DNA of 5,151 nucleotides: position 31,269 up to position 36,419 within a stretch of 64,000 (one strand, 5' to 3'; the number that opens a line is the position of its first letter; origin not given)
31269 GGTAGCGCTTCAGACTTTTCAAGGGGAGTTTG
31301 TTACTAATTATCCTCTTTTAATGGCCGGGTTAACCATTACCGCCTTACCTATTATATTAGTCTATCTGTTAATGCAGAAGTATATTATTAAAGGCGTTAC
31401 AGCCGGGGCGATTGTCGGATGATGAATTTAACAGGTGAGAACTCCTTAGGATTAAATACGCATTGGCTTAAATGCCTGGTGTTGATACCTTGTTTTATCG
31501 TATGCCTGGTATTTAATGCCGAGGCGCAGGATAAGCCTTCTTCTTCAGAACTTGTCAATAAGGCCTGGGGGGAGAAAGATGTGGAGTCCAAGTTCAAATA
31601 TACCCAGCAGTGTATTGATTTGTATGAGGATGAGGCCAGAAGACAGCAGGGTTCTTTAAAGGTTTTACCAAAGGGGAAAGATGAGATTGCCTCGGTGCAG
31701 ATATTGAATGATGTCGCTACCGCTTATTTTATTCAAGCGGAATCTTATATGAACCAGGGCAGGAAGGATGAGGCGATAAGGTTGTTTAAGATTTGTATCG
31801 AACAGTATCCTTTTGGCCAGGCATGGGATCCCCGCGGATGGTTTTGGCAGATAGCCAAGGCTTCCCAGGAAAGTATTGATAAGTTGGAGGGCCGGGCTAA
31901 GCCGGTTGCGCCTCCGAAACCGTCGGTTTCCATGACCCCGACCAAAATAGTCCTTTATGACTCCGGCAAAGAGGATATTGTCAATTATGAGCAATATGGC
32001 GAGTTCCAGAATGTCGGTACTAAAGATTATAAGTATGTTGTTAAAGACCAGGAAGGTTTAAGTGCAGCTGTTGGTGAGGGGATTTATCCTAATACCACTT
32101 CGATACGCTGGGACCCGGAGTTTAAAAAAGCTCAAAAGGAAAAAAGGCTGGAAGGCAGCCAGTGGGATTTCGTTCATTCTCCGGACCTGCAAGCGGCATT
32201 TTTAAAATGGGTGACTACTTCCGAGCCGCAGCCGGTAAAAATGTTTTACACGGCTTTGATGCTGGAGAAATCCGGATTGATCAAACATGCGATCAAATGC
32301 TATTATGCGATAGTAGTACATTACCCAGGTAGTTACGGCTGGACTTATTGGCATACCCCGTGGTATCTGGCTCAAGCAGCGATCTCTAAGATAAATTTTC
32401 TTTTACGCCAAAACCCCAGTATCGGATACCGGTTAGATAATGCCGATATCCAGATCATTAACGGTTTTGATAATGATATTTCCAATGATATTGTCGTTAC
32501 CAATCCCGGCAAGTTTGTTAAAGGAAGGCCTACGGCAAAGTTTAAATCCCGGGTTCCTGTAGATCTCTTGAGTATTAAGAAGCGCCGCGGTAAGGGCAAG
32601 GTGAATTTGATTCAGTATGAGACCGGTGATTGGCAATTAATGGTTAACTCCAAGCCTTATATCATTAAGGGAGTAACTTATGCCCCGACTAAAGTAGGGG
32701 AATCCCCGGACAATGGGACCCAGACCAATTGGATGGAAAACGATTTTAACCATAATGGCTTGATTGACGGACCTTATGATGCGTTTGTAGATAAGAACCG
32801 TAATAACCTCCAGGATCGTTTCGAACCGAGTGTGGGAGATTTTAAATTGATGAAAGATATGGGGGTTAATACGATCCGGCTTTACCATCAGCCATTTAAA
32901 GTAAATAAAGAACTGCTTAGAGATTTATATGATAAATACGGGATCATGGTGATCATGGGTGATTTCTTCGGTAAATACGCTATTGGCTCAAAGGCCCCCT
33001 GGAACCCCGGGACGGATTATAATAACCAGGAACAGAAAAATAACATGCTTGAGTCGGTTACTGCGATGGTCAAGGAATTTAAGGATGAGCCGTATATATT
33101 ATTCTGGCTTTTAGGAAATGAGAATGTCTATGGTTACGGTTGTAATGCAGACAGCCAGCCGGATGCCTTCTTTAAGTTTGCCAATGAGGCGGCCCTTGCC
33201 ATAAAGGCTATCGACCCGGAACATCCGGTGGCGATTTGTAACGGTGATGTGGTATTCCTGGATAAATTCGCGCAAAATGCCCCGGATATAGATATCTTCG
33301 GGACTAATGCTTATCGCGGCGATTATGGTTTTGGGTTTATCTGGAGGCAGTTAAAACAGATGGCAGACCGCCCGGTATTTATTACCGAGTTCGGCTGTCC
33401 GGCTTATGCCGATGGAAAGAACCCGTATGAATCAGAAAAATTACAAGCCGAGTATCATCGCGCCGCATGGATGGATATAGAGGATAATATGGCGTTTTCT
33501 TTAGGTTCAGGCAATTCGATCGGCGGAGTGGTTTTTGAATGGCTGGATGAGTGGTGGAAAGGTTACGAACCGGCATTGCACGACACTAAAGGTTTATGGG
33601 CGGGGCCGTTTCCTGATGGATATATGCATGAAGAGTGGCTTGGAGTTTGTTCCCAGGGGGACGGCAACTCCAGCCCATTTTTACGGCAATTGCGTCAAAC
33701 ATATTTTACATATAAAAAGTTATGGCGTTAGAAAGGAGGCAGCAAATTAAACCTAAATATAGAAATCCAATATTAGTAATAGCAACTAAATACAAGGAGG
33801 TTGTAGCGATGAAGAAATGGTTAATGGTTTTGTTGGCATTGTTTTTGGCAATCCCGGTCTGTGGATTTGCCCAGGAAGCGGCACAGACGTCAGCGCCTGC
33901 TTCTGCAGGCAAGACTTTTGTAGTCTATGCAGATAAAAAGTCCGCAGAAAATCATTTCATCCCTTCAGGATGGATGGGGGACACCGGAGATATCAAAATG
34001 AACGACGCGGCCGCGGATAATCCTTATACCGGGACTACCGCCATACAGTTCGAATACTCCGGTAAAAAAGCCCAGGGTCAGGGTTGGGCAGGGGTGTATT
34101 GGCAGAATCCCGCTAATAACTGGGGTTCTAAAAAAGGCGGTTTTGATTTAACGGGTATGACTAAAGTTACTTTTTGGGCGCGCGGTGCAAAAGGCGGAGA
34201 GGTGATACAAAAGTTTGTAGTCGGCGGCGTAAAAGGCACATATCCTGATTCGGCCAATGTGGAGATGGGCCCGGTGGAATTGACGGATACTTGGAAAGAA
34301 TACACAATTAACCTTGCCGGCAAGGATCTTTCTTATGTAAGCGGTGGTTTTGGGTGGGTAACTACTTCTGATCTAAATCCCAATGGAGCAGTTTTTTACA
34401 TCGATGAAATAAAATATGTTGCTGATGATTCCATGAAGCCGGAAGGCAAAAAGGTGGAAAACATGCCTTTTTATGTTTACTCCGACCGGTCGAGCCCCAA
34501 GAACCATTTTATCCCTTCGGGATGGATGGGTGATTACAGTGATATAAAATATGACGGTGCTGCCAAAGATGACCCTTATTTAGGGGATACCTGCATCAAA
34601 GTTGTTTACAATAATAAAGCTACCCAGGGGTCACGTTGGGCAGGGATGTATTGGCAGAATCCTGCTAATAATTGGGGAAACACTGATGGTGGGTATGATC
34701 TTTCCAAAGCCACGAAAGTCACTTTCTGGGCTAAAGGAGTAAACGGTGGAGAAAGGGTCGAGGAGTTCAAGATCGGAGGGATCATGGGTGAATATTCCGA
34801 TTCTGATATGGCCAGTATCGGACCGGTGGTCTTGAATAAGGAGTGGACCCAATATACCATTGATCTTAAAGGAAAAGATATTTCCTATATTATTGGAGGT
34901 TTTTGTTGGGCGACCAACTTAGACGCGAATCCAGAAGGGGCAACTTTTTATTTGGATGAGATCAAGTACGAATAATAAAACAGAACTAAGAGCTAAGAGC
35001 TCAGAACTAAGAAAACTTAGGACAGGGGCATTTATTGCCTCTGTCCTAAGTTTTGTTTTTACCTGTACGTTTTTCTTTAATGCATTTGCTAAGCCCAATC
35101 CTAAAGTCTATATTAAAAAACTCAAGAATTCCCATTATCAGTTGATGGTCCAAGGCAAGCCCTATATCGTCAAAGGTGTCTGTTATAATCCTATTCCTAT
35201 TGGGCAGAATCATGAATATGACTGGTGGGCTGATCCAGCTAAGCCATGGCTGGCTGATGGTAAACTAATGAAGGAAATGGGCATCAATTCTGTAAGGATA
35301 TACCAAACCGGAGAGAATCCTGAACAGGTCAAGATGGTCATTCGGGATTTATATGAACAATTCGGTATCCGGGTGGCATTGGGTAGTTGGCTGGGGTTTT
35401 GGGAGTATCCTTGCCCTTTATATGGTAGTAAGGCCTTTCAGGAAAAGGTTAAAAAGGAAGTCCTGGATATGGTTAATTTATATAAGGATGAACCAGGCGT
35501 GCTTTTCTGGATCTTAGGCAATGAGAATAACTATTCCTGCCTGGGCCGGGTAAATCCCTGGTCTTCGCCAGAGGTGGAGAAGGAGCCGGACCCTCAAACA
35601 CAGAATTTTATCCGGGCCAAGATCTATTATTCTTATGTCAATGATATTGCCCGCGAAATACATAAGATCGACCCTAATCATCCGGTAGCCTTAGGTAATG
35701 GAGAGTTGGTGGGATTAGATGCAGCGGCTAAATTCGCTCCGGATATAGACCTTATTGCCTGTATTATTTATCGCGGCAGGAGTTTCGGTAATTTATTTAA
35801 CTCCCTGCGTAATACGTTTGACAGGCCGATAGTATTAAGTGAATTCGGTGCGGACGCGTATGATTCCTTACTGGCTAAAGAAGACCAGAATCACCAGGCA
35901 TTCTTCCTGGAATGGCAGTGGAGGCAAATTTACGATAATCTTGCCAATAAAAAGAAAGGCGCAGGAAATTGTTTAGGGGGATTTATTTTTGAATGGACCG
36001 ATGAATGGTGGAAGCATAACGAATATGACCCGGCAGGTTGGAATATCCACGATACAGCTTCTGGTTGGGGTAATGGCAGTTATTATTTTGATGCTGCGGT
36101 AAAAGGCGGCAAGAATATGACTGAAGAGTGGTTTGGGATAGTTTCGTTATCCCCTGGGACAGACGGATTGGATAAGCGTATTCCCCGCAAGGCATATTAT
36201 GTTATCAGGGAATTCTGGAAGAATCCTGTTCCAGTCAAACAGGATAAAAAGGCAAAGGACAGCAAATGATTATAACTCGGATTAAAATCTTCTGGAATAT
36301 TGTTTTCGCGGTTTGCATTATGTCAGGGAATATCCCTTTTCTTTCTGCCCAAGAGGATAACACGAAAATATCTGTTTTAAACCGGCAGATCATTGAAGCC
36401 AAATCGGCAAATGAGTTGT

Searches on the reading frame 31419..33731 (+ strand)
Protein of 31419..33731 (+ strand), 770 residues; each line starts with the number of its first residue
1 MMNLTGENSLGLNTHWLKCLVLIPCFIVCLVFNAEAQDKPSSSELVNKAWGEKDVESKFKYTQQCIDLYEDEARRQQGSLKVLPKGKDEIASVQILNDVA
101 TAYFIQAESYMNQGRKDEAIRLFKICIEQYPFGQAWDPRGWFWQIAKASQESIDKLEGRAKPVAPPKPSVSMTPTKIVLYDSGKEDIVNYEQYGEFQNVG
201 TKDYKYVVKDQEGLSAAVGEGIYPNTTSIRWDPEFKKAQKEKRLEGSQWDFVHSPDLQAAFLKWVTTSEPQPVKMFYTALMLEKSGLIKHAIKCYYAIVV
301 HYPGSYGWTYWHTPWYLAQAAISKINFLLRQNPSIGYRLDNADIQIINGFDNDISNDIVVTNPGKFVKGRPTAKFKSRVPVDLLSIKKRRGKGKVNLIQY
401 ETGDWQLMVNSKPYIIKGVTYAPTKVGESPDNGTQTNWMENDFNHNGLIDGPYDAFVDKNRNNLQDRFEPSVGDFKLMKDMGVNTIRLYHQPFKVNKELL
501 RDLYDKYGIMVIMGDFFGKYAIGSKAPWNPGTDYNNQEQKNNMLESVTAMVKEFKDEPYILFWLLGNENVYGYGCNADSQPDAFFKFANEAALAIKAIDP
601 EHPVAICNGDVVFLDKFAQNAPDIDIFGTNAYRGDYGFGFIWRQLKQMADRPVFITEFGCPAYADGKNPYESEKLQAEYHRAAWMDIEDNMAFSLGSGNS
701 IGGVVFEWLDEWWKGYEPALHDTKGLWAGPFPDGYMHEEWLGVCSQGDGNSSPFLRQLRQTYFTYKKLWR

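Call 7: search_protein_families(library=pfam, proteins=[window:31419-33731:+], max_evalue=0.001)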
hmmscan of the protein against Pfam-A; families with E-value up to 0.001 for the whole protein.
window:31419-33731:+ (770 aa): 6 families
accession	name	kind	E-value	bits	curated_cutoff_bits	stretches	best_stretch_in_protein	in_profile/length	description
PF02836.23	Glyco_hydro_2_C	-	2.3e-12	47.1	21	1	472-609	39-163/302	Glycosyl hydrolases family 2, TIM barrel domain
PF13174.12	TPR_6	-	2.2e-07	31.5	26.3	1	102-131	2-31/33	Tetratricopeptide repeat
PF03198.20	Glyco_hydro_72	-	3.2e-05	23.8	25.9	1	469-661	54-250/314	Glucanosyltransferase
PF07719.23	TPR_2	-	3.4e-05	24.1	27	1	100-131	1-32/34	Tetratricopeptide repeat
PF13428.12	TPR_14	-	0.00034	21.4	23.5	0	102-131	3-32/44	Tetratricopeptide repeat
PF00515.34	TPR_1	-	0.00097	19.3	27.8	0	100-131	1-32/34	Tetratricopeptide repeat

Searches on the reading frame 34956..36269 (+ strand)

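Call 7: search_protein_families(library=pfam, proteins=[window:34956-36269:+], max_evalue=0.001)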
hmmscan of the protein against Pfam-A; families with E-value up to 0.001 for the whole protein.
window:34956-36269:+ (437 aa): 1 family
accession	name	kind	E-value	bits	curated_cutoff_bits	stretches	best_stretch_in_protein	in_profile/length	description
PF02836.23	Glyco_hydro_2_C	-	9.5e-06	25.4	21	1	98-305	38-218/302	Glycosyl hydrolases family 2, TIM barrel domain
